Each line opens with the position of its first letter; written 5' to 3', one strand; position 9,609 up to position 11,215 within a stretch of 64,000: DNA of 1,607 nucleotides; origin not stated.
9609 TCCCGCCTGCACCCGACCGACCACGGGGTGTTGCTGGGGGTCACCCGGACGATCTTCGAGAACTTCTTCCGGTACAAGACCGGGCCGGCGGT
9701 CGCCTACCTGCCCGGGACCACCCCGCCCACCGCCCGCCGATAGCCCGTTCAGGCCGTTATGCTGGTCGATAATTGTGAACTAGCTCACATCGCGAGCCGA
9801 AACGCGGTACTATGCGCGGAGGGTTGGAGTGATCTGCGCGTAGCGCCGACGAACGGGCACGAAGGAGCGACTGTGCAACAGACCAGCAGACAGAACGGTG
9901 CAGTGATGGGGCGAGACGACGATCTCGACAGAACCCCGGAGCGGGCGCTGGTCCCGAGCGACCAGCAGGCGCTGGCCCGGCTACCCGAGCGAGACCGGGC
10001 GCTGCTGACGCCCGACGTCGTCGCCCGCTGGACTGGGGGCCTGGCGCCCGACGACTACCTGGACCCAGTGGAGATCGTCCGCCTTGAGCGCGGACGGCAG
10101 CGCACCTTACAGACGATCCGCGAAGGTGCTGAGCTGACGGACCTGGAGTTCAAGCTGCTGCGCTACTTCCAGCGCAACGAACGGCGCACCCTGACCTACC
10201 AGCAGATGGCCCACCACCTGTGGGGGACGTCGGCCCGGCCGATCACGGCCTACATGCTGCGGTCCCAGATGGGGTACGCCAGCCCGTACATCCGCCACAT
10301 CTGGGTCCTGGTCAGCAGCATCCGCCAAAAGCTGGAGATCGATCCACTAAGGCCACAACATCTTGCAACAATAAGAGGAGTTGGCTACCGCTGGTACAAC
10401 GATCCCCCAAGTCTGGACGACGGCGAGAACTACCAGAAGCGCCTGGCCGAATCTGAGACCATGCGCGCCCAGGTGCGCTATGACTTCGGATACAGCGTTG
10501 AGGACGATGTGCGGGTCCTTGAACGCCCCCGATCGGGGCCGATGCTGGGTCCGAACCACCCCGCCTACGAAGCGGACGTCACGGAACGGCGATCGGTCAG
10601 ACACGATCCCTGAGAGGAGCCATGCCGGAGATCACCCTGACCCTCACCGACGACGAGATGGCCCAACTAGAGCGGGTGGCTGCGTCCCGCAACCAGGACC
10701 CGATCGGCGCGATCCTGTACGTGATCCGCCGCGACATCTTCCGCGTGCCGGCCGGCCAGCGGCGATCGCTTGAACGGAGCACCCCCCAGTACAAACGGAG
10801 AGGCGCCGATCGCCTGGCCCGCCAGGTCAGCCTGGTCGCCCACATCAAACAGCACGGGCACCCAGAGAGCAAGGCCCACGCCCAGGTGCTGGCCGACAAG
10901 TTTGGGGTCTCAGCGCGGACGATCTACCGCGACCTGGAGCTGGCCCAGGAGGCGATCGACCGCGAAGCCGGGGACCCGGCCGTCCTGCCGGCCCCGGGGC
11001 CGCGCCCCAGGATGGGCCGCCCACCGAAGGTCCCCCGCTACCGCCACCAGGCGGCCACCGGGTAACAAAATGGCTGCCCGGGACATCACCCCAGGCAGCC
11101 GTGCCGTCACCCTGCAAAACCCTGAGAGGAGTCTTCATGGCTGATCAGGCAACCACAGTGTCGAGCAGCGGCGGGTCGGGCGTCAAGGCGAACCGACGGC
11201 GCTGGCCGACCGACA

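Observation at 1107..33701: A CRP-type box (TGTGA-N6-TCACA) sits on the main control regions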

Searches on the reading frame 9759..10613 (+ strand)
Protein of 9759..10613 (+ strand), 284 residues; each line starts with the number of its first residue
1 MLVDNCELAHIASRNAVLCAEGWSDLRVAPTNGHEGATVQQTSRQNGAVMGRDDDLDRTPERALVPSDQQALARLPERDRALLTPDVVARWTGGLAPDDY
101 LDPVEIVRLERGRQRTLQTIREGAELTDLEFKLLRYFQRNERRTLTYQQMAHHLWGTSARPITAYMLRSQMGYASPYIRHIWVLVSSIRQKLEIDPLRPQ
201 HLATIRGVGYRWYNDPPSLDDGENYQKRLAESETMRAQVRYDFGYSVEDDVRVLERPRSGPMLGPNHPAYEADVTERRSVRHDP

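Call 14: search_protein_families(library=pfam, proteins=[window:9759-10613:+], max_evalue=0.01)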
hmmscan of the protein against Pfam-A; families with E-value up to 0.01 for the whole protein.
window:9759-10613:+ (284 aa): 1 family
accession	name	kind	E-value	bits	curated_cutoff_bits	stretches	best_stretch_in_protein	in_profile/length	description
PF00486.34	Trans_reg_C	-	4.9e-13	49.4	26.2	2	177-211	42-76/77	Transcriptional regulatory protein, C terminal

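Call 33: search_protein_families(library=phrogs, proteins=[window:9759-10613:+], max_evalue=0.001)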
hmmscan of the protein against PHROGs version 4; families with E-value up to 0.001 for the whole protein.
window:9759-10613:+ (284 aa): 1 family
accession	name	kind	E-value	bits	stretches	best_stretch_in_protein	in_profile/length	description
phrog_731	-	unknown function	4e-09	37.1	1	115-213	142-225/227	-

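Call 50: find_related_loci(query=window:9873-10613:+, collection=viral_contigs, flank=4000)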
Query window:9873-10613:+ (246 aa) in viral_contigs; peptide patterns used: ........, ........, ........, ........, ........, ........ (x = any residue, [..] = any of these).
2 stretches matched a pattern, but none encodes a relative of the query by tblastn (E <= 1e-3).

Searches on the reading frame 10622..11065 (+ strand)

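Call 94: search_protein_families(library=pfam, proteins=[window:10622-11065:+], max_evalue=0.01)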
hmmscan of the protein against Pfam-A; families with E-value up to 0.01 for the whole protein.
window:10622-11065:+ (147 aa): 2 families
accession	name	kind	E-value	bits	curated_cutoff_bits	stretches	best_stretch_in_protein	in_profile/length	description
PF08279.18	HTH_11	-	7.1e-05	23.1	25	1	87-110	18-41/55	HTH domain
PF13309.12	HTH_22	-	0.0026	18.2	29.6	1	67-105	24-62/63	HTH domain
